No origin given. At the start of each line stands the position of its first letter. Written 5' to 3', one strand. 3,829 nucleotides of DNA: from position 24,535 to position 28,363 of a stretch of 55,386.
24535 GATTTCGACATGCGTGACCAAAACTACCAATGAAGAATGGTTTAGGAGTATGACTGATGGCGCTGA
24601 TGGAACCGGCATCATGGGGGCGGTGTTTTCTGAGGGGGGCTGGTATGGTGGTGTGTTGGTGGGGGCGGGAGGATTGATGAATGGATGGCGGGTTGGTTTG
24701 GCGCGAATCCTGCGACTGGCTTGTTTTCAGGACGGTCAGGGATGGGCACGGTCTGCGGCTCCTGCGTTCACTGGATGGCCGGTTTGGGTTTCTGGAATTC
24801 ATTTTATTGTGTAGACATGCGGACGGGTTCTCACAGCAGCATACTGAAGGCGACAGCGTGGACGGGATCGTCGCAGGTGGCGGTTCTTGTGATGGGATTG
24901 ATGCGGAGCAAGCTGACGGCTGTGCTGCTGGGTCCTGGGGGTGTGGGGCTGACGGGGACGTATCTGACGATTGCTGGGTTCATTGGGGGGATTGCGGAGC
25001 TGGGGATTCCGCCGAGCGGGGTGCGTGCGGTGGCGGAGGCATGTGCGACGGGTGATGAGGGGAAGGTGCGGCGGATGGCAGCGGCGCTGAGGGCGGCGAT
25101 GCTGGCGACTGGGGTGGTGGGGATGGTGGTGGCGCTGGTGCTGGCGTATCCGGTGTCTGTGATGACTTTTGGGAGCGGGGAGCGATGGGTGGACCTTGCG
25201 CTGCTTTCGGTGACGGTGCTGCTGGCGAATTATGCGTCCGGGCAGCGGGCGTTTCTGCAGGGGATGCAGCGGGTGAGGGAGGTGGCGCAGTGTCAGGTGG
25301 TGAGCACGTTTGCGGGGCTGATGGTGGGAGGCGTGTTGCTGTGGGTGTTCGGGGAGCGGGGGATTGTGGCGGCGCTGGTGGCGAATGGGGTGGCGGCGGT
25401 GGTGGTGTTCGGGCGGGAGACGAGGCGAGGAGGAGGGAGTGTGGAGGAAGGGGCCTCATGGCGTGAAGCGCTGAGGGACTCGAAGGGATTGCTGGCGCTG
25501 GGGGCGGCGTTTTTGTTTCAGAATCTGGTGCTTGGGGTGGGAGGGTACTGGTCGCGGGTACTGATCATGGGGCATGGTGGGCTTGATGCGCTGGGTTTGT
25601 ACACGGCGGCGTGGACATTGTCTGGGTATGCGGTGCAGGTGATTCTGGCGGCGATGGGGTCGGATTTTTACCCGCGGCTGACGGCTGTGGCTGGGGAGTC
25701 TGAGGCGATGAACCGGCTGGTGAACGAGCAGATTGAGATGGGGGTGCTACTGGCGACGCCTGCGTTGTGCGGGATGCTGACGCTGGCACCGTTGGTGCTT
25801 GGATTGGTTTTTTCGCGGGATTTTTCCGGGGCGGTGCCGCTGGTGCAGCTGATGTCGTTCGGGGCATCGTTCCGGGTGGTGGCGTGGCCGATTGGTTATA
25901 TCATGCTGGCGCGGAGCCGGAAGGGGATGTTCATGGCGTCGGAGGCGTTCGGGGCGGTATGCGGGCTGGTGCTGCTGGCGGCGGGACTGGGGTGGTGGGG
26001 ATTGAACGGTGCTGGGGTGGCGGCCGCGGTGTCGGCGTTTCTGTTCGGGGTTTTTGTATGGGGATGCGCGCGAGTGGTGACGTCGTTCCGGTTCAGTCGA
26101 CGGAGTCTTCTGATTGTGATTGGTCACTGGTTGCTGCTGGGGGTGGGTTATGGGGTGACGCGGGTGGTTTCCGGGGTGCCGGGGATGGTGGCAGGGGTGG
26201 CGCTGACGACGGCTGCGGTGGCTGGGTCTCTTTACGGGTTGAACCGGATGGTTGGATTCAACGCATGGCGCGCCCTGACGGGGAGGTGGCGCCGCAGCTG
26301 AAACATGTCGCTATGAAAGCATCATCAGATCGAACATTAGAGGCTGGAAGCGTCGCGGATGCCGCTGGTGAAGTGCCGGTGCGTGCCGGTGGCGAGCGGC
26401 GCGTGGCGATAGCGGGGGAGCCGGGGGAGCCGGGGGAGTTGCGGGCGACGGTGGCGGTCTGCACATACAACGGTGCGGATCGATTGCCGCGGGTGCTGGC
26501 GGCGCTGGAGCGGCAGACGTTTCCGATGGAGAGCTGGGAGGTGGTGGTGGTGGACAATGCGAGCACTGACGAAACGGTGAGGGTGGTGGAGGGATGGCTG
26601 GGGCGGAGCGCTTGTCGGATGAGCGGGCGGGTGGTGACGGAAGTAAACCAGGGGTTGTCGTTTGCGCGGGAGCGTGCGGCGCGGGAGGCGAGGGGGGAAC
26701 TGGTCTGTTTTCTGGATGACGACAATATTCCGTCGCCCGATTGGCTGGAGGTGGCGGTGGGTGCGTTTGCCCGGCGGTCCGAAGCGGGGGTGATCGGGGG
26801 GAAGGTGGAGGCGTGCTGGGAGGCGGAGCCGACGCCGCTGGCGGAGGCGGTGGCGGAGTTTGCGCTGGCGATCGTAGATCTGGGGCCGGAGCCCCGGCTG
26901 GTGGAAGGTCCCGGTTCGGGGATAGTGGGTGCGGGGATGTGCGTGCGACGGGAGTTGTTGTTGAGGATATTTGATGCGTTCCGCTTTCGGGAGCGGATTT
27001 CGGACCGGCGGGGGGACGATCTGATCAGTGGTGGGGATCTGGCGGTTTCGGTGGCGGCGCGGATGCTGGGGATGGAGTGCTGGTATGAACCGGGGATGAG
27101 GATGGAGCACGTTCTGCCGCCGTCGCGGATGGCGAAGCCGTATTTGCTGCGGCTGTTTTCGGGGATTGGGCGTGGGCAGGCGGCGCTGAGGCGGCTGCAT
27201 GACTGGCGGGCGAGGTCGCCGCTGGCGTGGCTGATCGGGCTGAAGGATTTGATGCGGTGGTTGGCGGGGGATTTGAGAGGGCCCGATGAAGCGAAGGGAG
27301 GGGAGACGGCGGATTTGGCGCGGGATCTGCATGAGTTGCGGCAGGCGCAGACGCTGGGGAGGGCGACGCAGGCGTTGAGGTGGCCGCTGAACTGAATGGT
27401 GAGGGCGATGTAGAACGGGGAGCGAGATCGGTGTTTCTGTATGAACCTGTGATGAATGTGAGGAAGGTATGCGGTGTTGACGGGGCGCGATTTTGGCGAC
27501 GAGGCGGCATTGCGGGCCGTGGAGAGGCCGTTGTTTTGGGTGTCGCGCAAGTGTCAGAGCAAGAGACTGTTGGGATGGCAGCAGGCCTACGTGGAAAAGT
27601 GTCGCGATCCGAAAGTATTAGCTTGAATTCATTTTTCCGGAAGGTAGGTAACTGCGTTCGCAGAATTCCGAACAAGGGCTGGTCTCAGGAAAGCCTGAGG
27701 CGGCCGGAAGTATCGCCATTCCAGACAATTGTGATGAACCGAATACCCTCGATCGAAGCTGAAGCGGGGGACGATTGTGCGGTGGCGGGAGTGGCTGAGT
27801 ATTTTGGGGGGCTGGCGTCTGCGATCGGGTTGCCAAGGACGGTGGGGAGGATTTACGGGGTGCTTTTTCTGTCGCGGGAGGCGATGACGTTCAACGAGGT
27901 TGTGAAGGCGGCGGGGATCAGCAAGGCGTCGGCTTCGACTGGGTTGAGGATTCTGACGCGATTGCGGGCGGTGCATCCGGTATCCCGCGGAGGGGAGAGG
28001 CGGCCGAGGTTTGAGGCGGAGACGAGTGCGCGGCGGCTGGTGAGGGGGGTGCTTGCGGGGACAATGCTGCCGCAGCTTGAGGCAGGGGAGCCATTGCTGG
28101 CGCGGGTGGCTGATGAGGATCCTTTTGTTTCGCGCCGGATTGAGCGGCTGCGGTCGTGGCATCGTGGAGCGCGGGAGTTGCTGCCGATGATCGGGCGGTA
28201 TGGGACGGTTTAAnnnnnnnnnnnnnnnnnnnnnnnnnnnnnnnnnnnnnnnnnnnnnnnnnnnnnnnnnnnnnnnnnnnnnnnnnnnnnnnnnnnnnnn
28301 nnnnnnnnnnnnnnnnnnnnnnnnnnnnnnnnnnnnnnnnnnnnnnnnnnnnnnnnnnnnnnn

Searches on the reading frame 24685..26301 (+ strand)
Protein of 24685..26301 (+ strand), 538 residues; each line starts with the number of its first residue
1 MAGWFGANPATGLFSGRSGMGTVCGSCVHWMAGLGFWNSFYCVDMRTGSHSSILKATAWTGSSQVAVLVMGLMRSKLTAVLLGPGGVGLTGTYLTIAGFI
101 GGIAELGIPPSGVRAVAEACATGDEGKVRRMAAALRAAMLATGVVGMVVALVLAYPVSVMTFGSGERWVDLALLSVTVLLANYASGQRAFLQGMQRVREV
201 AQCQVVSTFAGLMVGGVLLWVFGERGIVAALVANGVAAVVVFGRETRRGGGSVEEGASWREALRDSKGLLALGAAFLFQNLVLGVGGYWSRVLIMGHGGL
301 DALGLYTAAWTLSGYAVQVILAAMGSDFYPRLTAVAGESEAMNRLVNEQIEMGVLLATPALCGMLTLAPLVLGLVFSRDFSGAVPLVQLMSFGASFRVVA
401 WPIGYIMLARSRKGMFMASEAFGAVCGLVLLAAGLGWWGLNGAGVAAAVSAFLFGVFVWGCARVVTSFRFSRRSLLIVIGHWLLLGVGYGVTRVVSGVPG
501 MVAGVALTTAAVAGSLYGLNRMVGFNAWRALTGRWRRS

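Call 9: search_protein_families(library=pfam, proteins=[window:24685-26301:+])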
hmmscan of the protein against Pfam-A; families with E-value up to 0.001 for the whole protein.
window:24685-26301:+ (538 aa): 2 families
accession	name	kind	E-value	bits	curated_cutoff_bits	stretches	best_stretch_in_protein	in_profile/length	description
PF01943.22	Polysacc_synt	-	1.6e-15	57.8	28.2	1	54-333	2-271/274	Polysaccharide biosynthesis protein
PF13440.11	Polysacc_synt_3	-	1.4e-12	48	23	1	140-385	55-293/293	Polysaccharide biosynthesis protein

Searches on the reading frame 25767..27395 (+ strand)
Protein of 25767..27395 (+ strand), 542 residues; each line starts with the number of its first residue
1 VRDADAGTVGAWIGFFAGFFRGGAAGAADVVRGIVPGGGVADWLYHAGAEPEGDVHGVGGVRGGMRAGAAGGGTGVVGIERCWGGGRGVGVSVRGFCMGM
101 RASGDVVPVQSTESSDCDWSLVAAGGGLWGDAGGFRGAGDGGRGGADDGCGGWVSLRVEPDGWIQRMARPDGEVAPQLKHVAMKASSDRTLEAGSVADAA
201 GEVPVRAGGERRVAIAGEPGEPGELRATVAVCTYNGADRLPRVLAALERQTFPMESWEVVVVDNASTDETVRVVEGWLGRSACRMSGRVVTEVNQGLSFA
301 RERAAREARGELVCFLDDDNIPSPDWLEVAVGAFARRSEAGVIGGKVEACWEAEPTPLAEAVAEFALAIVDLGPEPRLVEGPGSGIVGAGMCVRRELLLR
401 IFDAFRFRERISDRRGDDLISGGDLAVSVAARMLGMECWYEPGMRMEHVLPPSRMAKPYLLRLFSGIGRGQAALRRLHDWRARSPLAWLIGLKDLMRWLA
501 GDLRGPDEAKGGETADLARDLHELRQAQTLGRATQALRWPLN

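Call 9: search_protein_families(library=pfam, proteins=[window:25767-27395:+])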
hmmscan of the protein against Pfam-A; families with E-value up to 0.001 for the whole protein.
window:25767-27395:+ (542 aa): 3 families
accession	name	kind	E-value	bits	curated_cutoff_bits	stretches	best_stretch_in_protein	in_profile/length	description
PF00535.33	Glycos_transf_2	-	3.7e-25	89.2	23.3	1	228-369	1-135/168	Glycosyl transferase family 2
PF13641.12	Glyco_tranf_2_3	-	2.1e-14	54.5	27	1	228-452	4-215/230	Glycosyltransferase like family 2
PF10111.15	Glyco_tranf_2_2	-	2.5e-05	24.3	27.3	1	229-329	2-101/276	Glycosyltransferase like family 2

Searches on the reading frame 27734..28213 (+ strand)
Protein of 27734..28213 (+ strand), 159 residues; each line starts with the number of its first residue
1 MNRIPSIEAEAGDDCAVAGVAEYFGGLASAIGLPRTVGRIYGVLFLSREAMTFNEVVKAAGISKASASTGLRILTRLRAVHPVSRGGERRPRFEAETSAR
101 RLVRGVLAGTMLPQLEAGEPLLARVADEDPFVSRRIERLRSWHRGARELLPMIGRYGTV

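Call 27: search_protein_families(library=pfam, proteins=[window:27734-28213:+], max_evalue=0.1)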
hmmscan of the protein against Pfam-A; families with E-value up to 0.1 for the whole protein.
window:27734-28213:+ (159 aa): 4 families
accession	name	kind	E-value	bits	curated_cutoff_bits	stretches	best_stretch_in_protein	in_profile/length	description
PF12802.13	MarR_2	-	0.0042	17.6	27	1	44-90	12-60/61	MarR family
PF09339.16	HTH_IclR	-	0.015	15.5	22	1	48-80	16-48/52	IclR helix-turn-helix domain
PF12840.13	HTH_20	-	0.03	14.7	27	1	39-80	8-48/51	Helix-turn-helix domain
PF01022.26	HTH_5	-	0.077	13.3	22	0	43-77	8-42/47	Bacterial regulatory protein, arsR family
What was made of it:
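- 27734..28213 (+): GbsR/MJ223-type winged-helix regulator gene (159 aa). It is a conserved partner of the element. Weak MarR_2/HTH Pfam hits (E 0.004; call 27).
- On GbsR/MJ223-type MarR-superfamily regulators (window 27734-28213): Pfam MarR_2 scores only 17.6 bits against a cutoff of 27 (call 27).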

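Call 51: find_homologous_proteins(query=window:27734-28210:+, max_evalue=1e-10)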
Query window:27734-28210:+ (159 aa): 24 proteins with E <= 1e-10 among 1153 candidates.
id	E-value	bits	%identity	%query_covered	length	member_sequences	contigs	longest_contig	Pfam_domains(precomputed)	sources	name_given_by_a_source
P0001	9.3e-92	323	97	100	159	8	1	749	-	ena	-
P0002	2.1e-73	263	83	99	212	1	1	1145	-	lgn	-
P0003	4.2e-57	210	73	88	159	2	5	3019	-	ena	-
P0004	5.8e-57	210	74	89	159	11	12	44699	-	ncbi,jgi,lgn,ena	jgi:hypothetical protein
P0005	8.3e-57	209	72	89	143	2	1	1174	-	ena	-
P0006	3.1e-55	204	69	94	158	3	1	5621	-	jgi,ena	-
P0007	3.6e-55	204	71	89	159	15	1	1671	-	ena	-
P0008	4.0e-55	204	70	88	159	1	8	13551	-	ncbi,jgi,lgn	jgi:hypothetical protein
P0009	4.4e-55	204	72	85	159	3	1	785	-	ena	-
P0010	1.7e-54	202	68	89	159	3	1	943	-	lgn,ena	-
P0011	2.1e-54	201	68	94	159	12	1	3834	-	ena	-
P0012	2.0e-52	195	68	89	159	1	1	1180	-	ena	-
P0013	4.6e-51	191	64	99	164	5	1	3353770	-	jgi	jgi:HTH-type transcriptional regulator, glycine betaine synthesis regulator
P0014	1.4e-47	179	69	82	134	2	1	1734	-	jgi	jgi:hypothetical protein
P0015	3.9e-17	81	34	94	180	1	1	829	PF12802.14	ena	-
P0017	4.0e-15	74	44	60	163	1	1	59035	-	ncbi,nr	ncbi:MAG: hypothetical protein HY043_14050 [Verrucomicrobia bacterium]|nr:hypothetical protein [Verr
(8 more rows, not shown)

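Call 52: find_encoding_contigs(protein=P0013, flank=10000, max_places=3)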
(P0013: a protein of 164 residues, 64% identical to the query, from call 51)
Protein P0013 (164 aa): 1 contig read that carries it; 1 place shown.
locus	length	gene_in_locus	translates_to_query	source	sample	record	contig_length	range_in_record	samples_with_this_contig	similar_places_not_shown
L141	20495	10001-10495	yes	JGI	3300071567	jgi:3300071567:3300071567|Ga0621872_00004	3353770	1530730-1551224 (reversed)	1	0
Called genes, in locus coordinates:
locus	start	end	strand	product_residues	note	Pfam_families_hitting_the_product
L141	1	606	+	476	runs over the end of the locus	PF09721:Exosortase_EpsH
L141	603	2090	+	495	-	PF00515:TPR_1 (faint), PF07719:TPR_2 (faint), PF13181:TPR_8 (faint), PF13371:TPR_9 (faint), PF13424:TPR_12 (faint), PF13428:TPR_14 (faint), PF13432:TPR_16 (faint), PF14559:TPR_19 (faint)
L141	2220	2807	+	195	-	PF02563:Poly_export, PF10531:SLBB, PF22461:SLBB_2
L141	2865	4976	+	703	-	PF01656:CbiA, PF10609:ParA, PF13614:AAA_31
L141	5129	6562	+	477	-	PF02397:Bac_transf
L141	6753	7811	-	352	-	PF13641:Glyco_tranf_2_3, PF00535:Glycos_transf_2, PF10111:Glyco_tranf_2_2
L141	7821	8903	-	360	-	-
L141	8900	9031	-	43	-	-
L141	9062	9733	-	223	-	-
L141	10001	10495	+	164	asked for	-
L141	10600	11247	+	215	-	PF02698:DUF218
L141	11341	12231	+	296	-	-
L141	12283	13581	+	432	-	PF00005:ABC_tran, PF14524:Wzt_C (weak)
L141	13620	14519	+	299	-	PF13489:Methyltransf_23, PF01209:Ubie_methyltran (weak), PF07021:MetW (weak), PF13847:Methyltransf_31, PF08241:Methyltransf_11, PF08242:Methyltransf_12, PF13649:Methyltransf_25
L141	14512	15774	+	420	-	-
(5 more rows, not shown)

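Call 53: find_encoding_contigs(protein=P0004, flank=10000, max_places=4)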
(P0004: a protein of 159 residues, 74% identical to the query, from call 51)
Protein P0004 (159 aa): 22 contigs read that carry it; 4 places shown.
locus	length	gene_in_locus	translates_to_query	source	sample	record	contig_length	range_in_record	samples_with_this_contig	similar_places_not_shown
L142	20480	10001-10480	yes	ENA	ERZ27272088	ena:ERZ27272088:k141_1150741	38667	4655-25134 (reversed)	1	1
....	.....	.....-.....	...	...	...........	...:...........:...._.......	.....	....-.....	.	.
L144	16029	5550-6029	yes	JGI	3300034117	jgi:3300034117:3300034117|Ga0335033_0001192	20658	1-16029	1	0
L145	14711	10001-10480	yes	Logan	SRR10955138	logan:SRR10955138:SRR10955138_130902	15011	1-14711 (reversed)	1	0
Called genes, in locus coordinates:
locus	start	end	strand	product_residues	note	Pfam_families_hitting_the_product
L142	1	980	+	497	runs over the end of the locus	PF07642:BBP2 (faint), PF10082:BBP2_2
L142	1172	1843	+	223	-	-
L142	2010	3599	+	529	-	PF09721:Exosortase_EpsH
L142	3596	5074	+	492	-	PF00515:TPR_1 (faint), PF07719:TPR_2 (faint), PF12895:ANAPC3 (faint), PF13181:TPR_8 (faint), PF13424:TPR_12 (faint), PF13432:TPR_16 (faint), PF14559:TPR_19 (faint), PF13371:TPR_9 (weak)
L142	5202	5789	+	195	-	PF02563:Poly_export, PF10531:SLBB (weak), PF22461:SLBB_2 (weak)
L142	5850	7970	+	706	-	PF02706:Wzz (weak), PF10609:ParA (weak), PF01656:CbiA, PF13614:AAA_31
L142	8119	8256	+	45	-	-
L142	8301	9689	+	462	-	PF02397:Bac_transf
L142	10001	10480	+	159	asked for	-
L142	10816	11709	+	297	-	PF01061:ABC2_membrane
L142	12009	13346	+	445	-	PF00005:ABC_tran, PF13304:AAA_21 (faint)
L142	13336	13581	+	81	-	-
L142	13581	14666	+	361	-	PF00535:Glycos_transf_2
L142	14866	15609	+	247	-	PF04989:RMNT_CmcI (weak), PF13578:Methyltransf_24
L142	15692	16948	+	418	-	PF13439:Glyco_transf_4, PF00534:Glycos_transf_1, PF13692:Glyco_trans_1_4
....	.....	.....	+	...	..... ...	-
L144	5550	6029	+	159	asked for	-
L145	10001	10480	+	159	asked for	-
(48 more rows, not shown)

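Call 79: search_protein_families(library=ncbifam, proteins=[window:27734-28210:+], max_evalue=0.01)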
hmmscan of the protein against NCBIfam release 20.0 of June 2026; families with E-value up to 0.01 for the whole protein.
window:27734-28210:+ (159 aa): 1 family
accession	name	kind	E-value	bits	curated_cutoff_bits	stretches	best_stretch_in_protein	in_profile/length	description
NF047500.1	choline_R_CudC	equivalog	1.6e-10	41.1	218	1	32-97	23-87/171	choline uptake/conversion transcriptional regulator CudC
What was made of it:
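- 27734..28213 (+): NCBIfam CudC/GbsR-like hit at 41 bits, below cutoff (call 79).
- On GbsR/MJ223-type MarR-superfamily regulators (window 27734-28213): CudC scores 41 bits against 218 (call 79).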

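Call 86: search_solved_structures(query=A7, max_evalue=0.01)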
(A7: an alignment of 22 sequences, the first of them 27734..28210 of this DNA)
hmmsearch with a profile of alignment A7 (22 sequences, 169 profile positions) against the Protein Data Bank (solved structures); distinct sequences matched with E-value up to 0.01: 5.
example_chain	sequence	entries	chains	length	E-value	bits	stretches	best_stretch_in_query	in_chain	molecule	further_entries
1ku9_A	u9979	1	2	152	2.5e-26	95.4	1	15-165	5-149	hypothetical protein MJ223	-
5jbr_A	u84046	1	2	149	4.6e-14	55.4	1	19-106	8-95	Uncharacterized protein Bcav_2135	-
4nb5_A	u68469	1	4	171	3.2e-05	26.7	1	19-96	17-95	DNA binding protein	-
1r22_A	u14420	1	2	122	0.0012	21.6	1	47-96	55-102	Transcriptional repressor smtB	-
1r1t_A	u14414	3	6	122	0.0054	19.4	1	47-96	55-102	Transcriptional repressor smtB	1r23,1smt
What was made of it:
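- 27734..28213 (+): The family profile matches PDB 1KU9 (MJ223) at E 2.5e-26 over the full length (call 86).
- On GbsR/MJ223-type MarR-superfamily regulators (window 27734-28213): Family profile against PDB 1KU9: E 2.5e-26, residues 15-165 (call 86).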

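Call 96: find_encoding_contigs(protein=P0017, flank=6000, max_places=2)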
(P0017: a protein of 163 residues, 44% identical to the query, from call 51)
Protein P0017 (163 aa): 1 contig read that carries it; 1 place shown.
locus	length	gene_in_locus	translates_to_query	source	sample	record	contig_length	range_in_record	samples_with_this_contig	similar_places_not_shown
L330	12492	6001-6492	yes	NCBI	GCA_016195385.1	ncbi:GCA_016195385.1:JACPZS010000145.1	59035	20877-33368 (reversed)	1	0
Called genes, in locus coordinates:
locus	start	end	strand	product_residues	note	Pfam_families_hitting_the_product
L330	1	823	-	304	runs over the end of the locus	PF19300:BPD_transp_1_N (faint), PF00528:BPD_transp_1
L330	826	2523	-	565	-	PF00496:SBP_bac_5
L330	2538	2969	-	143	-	PF03840:SecG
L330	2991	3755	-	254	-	PF00121:TIM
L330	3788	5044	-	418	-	PF00162:PGK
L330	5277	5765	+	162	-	PF02357:NusG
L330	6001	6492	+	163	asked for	-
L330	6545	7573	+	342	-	PF01073:3Beta_HSD, PF01370:Epimerase, PF02719:Polysacc_synt_2, PF07993:NAD_binding_4, PF16363:GDP_Man_Dehyd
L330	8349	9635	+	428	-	PF03446:NAD_binding_2, PF03721:UDPG_MGDP_dh_N, PF00984:UDPG_MGDP_dh, PF03720:UDPG_MGDP_dh_C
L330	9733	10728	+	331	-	PF01408:GFO_IDH_MocA, PF02894:GFO_IDH_MocA_C (weak), PF22725:GFO_IDH_MocA_C3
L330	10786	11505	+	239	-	PF00551:Formyl_trans_N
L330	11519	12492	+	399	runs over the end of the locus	PF01041:DegT_DnrJ_EryC1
